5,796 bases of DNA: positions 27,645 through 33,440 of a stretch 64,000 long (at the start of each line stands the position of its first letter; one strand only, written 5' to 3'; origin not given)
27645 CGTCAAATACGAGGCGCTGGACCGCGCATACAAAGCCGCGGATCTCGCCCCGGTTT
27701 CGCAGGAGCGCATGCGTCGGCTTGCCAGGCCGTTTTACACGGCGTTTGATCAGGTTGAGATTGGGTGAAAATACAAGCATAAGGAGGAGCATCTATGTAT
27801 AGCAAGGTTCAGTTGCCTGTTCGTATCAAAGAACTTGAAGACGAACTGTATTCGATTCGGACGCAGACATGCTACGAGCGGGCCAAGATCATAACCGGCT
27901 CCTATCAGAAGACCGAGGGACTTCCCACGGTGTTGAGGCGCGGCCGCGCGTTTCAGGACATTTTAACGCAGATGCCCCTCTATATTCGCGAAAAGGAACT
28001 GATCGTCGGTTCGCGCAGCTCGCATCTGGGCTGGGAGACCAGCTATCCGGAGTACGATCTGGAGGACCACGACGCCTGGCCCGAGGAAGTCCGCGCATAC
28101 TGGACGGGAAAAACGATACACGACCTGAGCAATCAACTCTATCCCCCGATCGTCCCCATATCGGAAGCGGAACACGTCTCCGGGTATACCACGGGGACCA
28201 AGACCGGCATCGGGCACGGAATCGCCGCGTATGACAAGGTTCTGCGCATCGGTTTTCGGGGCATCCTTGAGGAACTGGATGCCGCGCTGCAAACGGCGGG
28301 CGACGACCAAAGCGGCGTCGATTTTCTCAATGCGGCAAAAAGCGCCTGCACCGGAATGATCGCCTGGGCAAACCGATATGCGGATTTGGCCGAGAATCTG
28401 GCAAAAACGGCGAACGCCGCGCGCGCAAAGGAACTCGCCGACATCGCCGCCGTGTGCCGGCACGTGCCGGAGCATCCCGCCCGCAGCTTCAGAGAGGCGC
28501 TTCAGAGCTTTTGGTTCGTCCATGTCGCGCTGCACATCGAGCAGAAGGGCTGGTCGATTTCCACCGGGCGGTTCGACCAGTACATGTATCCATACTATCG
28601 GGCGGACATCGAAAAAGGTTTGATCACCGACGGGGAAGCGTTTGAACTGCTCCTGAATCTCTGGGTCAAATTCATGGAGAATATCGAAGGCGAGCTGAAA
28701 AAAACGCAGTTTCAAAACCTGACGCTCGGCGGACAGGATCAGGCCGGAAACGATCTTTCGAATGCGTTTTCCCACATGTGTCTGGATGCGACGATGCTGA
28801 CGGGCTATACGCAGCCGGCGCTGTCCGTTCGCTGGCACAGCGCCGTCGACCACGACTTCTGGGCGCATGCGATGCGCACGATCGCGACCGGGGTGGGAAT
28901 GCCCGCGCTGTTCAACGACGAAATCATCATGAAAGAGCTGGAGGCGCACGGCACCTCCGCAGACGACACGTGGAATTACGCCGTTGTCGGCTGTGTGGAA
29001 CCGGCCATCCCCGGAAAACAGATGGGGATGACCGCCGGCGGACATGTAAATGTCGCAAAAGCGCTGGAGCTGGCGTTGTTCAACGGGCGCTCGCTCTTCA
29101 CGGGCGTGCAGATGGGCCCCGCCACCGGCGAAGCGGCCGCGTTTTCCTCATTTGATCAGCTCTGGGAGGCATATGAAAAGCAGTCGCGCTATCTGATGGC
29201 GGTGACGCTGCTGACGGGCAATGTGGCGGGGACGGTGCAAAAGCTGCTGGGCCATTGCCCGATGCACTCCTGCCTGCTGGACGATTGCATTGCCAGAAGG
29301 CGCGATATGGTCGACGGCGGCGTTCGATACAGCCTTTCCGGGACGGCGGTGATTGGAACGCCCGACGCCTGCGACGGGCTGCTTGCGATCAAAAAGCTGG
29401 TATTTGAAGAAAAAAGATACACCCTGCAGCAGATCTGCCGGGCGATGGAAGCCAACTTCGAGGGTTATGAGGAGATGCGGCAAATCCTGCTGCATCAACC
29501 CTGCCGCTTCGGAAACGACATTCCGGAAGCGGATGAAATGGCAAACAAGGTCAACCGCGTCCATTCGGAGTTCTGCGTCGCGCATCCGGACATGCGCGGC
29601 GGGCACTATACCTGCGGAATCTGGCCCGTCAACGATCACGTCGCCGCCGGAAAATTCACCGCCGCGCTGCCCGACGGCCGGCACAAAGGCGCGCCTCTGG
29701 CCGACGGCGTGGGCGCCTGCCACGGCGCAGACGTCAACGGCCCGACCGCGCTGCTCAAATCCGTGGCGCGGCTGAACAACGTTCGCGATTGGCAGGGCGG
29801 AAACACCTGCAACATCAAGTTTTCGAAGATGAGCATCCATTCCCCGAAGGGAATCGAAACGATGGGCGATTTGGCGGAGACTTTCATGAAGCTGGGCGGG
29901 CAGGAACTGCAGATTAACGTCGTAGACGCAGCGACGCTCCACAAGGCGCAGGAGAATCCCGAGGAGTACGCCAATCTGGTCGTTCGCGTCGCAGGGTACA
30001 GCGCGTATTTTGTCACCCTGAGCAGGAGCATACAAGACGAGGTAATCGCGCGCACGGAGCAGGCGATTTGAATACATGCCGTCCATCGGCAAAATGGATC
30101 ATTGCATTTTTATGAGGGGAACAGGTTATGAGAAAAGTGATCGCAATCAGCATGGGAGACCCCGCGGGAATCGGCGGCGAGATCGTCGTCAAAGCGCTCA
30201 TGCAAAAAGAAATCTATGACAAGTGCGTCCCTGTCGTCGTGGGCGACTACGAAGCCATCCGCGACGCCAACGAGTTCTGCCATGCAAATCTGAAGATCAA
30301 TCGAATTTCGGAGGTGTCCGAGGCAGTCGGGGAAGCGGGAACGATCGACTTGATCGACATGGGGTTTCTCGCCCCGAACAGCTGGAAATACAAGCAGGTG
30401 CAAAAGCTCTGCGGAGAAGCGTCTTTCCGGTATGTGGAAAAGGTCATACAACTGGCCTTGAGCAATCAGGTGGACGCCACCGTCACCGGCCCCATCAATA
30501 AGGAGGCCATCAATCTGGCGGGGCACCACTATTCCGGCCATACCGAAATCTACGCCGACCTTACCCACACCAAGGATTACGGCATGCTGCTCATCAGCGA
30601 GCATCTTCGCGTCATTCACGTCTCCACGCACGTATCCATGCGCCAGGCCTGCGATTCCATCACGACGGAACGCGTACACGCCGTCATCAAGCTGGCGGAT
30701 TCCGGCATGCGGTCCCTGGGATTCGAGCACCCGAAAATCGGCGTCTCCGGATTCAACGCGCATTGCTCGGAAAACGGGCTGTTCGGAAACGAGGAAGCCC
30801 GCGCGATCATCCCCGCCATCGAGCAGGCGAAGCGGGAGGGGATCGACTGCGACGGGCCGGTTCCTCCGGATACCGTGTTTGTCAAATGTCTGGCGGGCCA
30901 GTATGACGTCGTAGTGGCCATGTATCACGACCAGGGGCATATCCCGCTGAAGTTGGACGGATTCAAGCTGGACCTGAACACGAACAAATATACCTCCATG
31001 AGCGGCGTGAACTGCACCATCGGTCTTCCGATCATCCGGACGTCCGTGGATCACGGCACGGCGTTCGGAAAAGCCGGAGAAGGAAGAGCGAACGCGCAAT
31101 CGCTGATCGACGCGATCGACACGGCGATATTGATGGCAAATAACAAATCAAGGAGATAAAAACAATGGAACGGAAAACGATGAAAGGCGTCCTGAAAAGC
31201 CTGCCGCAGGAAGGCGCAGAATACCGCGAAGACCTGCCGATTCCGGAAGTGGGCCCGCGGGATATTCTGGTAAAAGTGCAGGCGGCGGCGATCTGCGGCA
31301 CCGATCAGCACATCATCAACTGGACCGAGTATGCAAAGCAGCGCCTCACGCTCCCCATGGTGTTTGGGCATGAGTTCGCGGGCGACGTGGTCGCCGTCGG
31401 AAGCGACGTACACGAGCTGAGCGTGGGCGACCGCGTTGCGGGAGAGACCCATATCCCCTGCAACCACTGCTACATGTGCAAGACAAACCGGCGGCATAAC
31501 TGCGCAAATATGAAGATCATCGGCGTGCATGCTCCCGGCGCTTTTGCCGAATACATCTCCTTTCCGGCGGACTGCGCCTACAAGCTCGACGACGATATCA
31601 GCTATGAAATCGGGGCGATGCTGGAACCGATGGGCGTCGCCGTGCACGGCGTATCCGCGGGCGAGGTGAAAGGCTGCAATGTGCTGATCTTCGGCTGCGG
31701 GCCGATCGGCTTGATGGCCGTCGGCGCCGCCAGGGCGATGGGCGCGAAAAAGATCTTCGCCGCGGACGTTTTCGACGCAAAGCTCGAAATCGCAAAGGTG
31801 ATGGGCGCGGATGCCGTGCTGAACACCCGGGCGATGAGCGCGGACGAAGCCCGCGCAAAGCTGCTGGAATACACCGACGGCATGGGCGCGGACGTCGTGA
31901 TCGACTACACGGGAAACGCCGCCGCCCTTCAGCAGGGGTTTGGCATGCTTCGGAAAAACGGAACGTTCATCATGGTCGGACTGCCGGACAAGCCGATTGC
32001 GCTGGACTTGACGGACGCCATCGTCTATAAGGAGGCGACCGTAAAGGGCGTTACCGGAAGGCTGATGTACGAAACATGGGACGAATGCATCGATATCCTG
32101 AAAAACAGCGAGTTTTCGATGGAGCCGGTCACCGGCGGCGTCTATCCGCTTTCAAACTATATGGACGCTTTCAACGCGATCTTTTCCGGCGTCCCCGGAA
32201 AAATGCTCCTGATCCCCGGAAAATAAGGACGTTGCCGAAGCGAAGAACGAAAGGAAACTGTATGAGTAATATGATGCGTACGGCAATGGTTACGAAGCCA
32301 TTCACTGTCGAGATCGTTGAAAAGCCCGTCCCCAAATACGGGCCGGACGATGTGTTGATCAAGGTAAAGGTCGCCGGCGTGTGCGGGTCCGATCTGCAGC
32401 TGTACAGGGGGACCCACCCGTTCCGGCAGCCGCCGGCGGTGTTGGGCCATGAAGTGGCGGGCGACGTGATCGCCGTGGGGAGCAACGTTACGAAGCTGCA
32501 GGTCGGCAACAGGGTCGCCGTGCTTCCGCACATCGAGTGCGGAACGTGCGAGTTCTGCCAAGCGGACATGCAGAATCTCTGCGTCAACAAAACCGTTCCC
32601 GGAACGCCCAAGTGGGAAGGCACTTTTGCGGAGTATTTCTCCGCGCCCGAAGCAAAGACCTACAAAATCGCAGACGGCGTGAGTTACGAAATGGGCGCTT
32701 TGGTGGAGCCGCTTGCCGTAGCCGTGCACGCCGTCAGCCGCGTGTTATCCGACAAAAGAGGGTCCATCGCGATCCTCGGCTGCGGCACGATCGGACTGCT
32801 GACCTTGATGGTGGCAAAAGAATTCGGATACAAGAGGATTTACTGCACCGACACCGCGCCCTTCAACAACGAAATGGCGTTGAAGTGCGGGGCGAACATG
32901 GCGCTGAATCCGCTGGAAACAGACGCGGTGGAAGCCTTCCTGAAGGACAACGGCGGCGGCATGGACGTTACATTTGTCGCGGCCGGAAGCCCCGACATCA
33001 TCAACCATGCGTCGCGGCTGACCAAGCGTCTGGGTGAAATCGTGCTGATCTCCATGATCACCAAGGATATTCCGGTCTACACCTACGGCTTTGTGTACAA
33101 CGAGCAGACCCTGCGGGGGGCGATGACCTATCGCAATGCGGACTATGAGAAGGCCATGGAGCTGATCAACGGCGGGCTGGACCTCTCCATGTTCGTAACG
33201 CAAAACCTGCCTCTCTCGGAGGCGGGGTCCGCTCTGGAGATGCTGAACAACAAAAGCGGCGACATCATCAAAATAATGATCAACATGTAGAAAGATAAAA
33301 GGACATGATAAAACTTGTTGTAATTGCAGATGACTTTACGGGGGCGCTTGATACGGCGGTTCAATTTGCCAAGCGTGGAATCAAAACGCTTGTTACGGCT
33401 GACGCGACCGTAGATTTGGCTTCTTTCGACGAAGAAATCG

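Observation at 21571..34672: Orphan glycyl-radical-enzyme operon joined to a TRAP importer and a C4 acid-sugar kinase/PdxA-type dehydrogenase module (main candidate for a new pathway)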

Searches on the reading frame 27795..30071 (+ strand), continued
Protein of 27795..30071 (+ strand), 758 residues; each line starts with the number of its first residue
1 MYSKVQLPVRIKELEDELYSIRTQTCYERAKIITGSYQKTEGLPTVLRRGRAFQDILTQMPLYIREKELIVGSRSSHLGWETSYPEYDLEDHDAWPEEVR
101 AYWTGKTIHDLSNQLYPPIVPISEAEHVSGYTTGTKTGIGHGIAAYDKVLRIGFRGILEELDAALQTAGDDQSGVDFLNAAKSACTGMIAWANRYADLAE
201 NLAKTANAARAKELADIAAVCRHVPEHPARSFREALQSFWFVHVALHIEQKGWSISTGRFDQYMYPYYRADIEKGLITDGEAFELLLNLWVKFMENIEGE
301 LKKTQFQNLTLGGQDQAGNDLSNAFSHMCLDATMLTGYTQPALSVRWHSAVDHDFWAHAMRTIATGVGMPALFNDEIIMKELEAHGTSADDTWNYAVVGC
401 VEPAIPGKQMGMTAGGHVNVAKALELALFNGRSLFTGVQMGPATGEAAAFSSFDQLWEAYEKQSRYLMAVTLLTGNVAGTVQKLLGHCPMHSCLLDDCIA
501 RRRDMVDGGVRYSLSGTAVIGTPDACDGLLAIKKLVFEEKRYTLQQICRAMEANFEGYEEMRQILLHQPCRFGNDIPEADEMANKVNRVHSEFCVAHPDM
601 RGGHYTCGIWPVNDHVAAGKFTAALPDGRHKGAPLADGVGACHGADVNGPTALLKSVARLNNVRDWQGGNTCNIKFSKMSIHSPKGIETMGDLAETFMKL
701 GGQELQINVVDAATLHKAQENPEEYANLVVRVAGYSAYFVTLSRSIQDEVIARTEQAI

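Call 76: predict_structure(alignment_id=A1)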
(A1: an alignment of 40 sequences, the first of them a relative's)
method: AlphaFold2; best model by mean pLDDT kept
length: 758 residues; sequences in the alignment: 40
mean_pLDDT: 91.4   pTM: 0.92
mean pLDDT of the five models: 91.4, 89.0, 88.6, 88.3, 83.9
residues with pLDDT >= 90: 561; 70-90: 168; 50-70: 25; < 50: 4
segments of 3 or more residues with pLDDT < 50: 1-4
pLDDT, mean of each block of 10 residues (from residue 1): 67 95 94 98 97 98 97 95 92 85 95 94 86 83 93 98 96 98 99 99 98 99 99 98 95 85 98 97 97 90 84 94 97 91 93 97 86 94 92 90 88 76 96 94 95 98 95 92 94 94 93 88 93 97 97 97 92 91 93 90 84 82 93 83 62 84 81 85 91 92 89 93 90 84 90 74
secondary structure, 60 per line:
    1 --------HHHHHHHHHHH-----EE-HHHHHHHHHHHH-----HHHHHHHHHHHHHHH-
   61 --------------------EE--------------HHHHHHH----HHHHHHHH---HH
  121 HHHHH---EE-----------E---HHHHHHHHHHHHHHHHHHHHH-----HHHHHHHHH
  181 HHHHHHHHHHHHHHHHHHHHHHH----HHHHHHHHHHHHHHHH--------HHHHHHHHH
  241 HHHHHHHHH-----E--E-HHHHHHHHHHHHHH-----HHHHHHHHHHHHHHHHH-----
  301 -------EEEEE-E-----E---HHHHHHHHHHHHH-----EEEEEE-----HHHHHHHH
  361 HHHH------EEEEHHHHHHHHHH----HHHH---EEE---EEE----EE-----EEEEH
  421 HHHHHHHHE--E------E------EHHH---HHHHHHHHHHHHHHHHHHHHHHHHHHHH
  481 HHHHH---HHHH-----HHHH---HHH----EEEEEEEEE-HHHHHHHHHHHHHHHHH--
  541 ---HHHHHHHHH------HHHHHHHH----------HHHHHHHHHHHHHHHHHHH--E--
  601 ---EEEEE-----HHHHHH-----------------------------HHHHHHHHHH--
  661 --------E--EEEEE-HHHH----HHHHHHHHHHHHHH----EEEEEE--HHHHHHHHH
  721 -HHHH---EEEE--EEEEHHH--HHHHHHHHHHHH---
elements in order (helices of 4 or more, strands of 3 or more residues): H9-19 H28-39 H45-59 H97-103 H108-115 H119-125 H146-166 H172-203 H208-223 H232-249 H260-273 H279-295 E308-312 H324-336 E342-347 H353-364 E371-374 H375-384 H389-392 E396-398 E402-404 E416-419 H420-428 H453-485 H489-492 H498-501 E512-520 H522-538 H544-552 H559-566 H577-595 E604-608 H614-619 H649-658 E672-676 H678-681 H686-699 E704-709 H712-720 H722-725 E729-732 E735-738 H744-755

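Call 79: fold_search(model_id=the predicted structure, library=pdb)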
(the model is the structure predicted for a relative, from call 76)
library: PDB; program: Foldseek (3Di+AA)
matches with E <= 10: 139; with E <= 0.001: 64
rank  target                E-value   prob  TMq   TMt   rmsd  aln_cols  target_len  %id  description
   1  5i2g_A                2.0e-63  1.00  0.95  0.91   2.8       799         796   37  1,2-propanediol Dehydration in Roseburia inulinivorans; Structural Basis for Substrate and Enantiomer Selectivity (released 2016-06-01)
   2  5i2g_B                3.7e-63  1.00  0.95  0.91   2.6       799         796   37  1,2-propanediol Dehydration in Roseburia inulinivorans; Structural Basis for Substrate and Enantiomer Selectivity (released 2016-06-01)
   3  5i2a_A                5.2e-63  1.00  0.95  0.86   2.7       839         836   35  1,2-propanediol Dehydration in Roseburia inulinivorans; Structural Basis for Substrate and Enantiomer Selectivity (released 2016-06-01)
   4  9rcp_B                1.0e-62  1.00  0.95  0.91   2.0       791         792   35  1,2-propanediol dehydratase with 0.1 % 1,3-propanediol additive (released 2025-06-11)
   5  5i2a_B                1.2e-62  1.00  0.95  0.86   2.7       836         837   35  1,2-propanediol Dehydration in Roseburia inulinivorans; Structural Basis for Substrate and Enantiomer Selectivity (released 2016-06-01)
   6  9rco_A                2.4e-62  1.00  0.95  0.91   2.1       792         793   35  1,2-propanediol dehydratase with 0.1 % glycerol additive (released 2025-06-11)
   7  9rcp_C                3.6e-61  1.00  0.94  0.90   2.3       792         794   36  1,2-propanediol dehydratase with 0.1 % 1,3-propanediol additive (released 2025-06-11)
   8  9rcq_A                4.3e-61  1.00  0.94  0.88   2.5       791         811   36  1,2-propanediol dehydratase with no ligand additives (released 2025-06-11)
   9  1r8w_A                4.5e-61  1.00  0.94  0.91   2.3       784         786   34  Native structure of the B12-independent glycerol dehydratase from clostridium butyricum (released 2004-06-01)
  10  6vxc_A                2.4e-58  1.00  0.94  0.90   2.5       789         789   30  Crystal structure of hydroxyproline dehydratase (HypD) from Clostridioides difficile (released 2020-04-08)
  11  2f3o_A                4.5e-57  1.00  0.92  0.90   3.0       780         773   32  Crystal Structure of a glycyl radical enzyme from Archaeoglobus fulgidus (released 2006-03-07)
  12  8iof_A                5.9e-57  1.00  0.93  0.89   2.6       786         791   31  Crystal structure of N-methyl-Cis-4-hydroxy-D-proline dehydratase in Clostridium sp. FS41 (released 2024-03-27)
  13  8iof_C                2.6e-56  1.00  0.93  0.89   2.4       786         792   31  Crystal structure of N-methyl-Cis-4-hydroxy-D-proline dehydratase in Clostridium sp. FS41 (released 2024-03-27)
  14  8id1                  1.5e-55  1.00  0.94  0.92   2.2       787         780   31  Crystal structure of N-Methyl-cis-4-hydroxy-L-proline dehydratase in Intestinibacter bartlettii (released 2024-03-27)
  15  8id0                  3.4e-55  1.00  0.91  0.89   3.0       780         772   32  Crystal structure of PflD bound to 1,5-anhydromannitol-6-phosphate in Streptococcus dysgalactiae subsp. equisimilis (released 2024-10-02)
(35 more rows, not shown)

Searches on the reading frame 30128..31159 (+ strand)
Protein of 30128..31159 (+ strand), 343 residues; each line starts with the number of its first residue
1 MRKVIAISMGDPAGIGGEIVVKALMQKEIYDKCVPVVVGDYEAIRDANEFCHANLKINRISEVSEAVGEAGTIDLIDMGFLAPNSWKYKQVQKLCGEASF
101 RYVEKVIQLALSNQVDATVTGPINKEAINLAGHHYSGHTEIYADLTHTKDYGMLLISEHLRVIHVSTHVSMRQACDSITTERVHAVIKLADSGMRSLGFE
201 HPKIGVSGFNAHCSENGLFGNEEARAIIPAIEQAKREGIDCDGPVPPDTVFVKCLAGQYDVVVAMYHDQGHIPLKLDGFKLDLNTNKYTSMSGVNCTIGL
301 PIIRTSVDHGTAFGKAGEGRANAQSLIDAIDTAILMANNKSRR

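Call 3: search_protein_families(library=pfam, proteins=[window:30128-31159:+])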
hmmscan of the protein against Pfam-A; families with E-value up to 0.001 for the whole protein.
window:30128-31159:+ (343 aa): 1 family
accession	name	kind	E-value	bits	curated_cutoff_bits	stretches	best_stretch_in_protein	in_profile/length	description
PF04166.17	PdxA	-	1.4e-101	340.1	27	1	32-333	2-286/286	Pyridoxal phosphate biosynthetic protein PdxA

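Call 4: search_protein_families(library=ncbifam, proteins=[window:30128-31159:+])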
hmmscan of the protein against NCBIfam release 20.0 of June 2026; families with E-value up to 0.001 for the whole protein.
window:30128-31159:+ (343 aa): 7 families
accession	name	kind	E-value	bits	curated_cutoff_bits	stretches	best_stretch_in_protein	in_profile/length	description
NF002992.0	PRK03743.1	equivalog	3.3e-113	378.3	470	1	2-338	4-329/333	4-hydroxythreonine-4-phosphate dehydrogenase PdxA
NF002891.0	PRK03371.1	equivalog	1.3e-104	350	583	1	1-336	1-325/326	D-threonate 4-phosphate dehydrogenase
TIGR00557.1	pdxA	equivalog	2.5e-98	329.5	290.35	1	5-337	2-320/320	4-hydroxythreonine-4-phosphate dehydrogenase PdxA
NF003699.0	PRK05312.1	equivalog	5.4e-80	269.3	378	1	3-341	5-337/340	4-hydroxythreonine-4-phosphate dehydrogenase PdxA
NF002744.0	PRK02746.1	equivalog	1.4e-73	248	425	1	3-341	10-344/346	4-hydroxythreonine-4-phosphate dehydrogenase PdxA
NF002520.0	PRK01909.1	equivalog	7.1e-69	232.6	476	1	4-341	7-327/329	4-hydroxythreonine-4-phosphate dehydrogenase PdxA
NF003040.0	PRK03946.1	equivalog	3.8e-54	184.2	376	1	3-338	2-305/307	4-hydroxythreonine-4-phosphate dehydrogenase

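Call 20: search_solved_structures(query=window:30128-31159:+, max_evalue=0.00001)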
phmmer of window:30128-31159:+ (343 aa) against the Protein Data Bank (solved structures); distinct sequences matched with E-value up to 0.00001: 15.
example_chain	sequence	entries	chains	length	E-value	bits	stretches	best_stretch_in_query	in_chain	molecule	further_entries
2hi1_A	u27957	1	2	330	1.7e-90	306.8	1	3-335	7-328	4-hydroxythreonine-4-phosphate dehydrogenase 2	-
6e85_A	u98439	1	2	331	1.7e-87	297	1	1-337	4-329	D-threonate 4-phosphate dehydrogenase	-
4jqp_A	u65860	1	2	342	4.5e-86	292.3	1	4-333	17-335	4-hydroxythreonine-4-phosphate dehydrogenase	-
1ps7_A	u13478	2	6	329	1.3e-50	175.8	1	5-339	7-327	4-hydroxythreonine-4-phosphate dehydrogenase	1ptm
1ps6_A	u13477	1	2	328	1.3e-50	175.8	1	5-339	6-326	4-hydroxythreonine-4-phosphate dehydrogenase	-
1yxo_A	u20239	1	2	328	1.3e-49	172.4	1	64-339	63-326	4-hydroxythreonine-4-phosphate dehydrogenase 1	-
1r8k_A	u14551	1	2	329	2.9e-49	171.3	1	5-339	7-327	4-hydroxythreonine-4-phosphate dehydrogenase 1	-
3lxy_A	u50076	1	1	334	2.6e-47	164.9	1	6-341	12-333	4-hydroxythreonine-4-phosphate dehydrogenase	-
6xmy_A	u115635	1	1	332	2.5e-46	161.7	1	5-337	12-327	4-hydroxythreonine-4-phosphate dehydrogenase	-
8zj7_B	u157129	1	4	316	1.1e-38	136.5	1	4-330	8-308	4-hydroxythreonine-4-phosphate dehydrogenase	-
8zj3_A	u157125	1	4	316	1.1e-38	136.5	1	4-330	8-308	4-hydroxythreonine-4-phosphate dehydrogenase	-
8zhy_A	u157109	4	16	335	1.5e-38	136.1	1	4-330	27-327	4-hydroxythreonine-4-phosphate dehydrogenase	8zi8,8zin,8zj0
8zj5_A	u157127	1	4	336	1.5e-38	136.1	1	4-330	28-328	4-hydroxythreonine-4-phosphate dehydrogenase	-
4aty_A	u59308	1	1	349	6.5e-36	127.4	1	4-330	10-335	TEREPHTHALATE 1,2-CIS-DIHYDRODIOL DEHYDROGENASE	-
3tsn_A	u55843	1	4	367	1.5e-18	70.3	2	235-335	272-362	4-hydroxythreonine-4-phosphate dehydrogenase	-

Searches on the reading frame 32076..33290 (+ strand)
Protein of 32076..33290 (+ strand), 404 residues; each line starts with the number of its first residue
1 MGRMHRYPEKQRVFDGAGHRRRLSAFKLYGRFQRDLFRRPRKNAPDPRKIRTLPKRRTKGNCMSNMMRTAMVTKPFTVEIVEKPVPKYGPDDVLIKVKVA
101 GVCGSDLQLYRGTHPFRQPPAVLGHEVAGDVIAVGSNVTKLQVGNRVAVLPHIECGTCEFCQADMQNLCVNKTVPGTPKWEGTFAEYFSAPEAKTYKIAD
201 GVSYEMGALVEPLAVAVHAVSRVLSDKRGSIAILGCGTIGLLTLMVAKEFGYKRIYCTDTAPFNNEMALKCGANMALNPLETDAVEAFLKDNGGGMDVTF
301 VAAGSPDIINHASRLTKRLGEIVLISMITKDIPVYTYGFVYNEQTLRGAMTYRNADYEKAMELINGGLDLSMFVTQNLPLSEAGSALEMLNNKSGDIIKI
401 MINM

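Call 3: search_protein_families(library=pfam, proteins=[window:32076-33290:+])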
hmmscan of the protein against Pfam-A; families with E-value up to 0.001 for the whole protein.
window:32076-33290:+ (404 aa): 3 families
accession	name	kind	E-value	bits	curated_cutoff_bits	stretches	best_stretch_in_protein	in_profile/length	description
PF08240.17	ADH_N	-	6.5e-32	110.3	23.5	1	89-199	1-103/104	Alcohol dehydrogenase GroES-like domain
PF00107.32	ADH_zinc_N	-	5.1e-20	72.2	31.8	1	239-364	2-127/129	Zinc-binding dehydrogenase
PF16912.11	Glu_dehyd_C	-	7.6e-09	35.8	34.9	1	205-391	2-202/211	Glucose dehydrogenase C-terminus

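Call 4: search_protein_families(library=ncbifam, proteins=[window:32076-33290:+])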
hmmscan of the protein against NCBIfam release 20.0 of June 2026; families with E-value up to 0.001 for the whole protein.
window:32076-33290:+ (404 aa): 22 families
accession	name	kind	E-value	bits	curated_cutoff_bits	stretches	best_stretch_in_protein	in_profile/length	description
NF003808.0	PRK05396.1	equivalog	5.5e-58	196.5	380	1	77-400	12-336/341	L-threonine 3-dehydrogenase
TIGR00692.1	tdh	equivalog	3.3e-55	187.5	458.35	1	76-398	9-337/340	L-threonine 3-dehydrogenase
NF007489.0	PRK10083.1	equivalog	8.9e-54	182.7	376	1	67-403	1-336/339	Zn-dependent oxidoreductase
NF041097.1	keto_inos_dh_IolM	equivalog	2.1e-53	181.4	450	1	66-400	28-387/389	scyllo-inosose 3-dehydrogenase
NF007375.0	PRK09880.1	equivalog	1.5e-44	152.2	469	1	67-395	5-335/344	L-idonate 5-dehydrogenase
NF007642.0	PRK10309.1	equivalog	2.4e-36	125.7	550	1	74-339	8-273/347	galactitol-1-phosphate 5-dehydrogenase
NF010344.0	PRK13771.1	subfamily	4.8e-36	124.4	349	1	69-403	3-332/334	putative alcohol dehydrogenase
TIGR02818.1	adh_III_F_hyde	equivalog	9.4e-32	110.5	543.95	2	72-171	10-107/368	S-(hydroxymethyl)glutathione dehydrogenase/class III alcohol dehydrogenase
TIGR03989.1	Rxyl_3153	subfamily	3.5e-31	108.8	440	2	73-170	11-106/370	NDMA-dependent alcohol dehydrogenase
NF006940.0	PRK09422.1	equivalog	1.6e-30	106.2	344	1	67-365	1-299/338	alcohol dehydrogenase AdhP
TIGR03366.1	HpnZ_proposed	hypoth_equivalog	4.1e-30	105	328.1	1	90-367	5-296/315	putative phosphonate catabolism associated alcohol dehydrogenase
NF041172.1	AcrlCoa_red_Thmprot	equivalog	2.8e-28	98.8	500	1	69-402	3-332/334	acryloyl-CoA reductase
TIGR03451.1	mycoS_dep_FDH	equivalog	1.8e-27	96.1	512.9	2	74-172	10-107/358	S-(hydroxymethyl)mycothiol dehydrogenase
TIGR02822.1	adh_fam_2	subfamily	2.1e-27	96.1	283.5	1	78-391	15-318/329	zinc-binding alcohol dehydrogenase family protein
NF047908.1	AldhRedAhr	equivalog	5.3e-27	94.6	470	1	78-392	16-324/335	NADPH-dependent aldehyde reductase Ahr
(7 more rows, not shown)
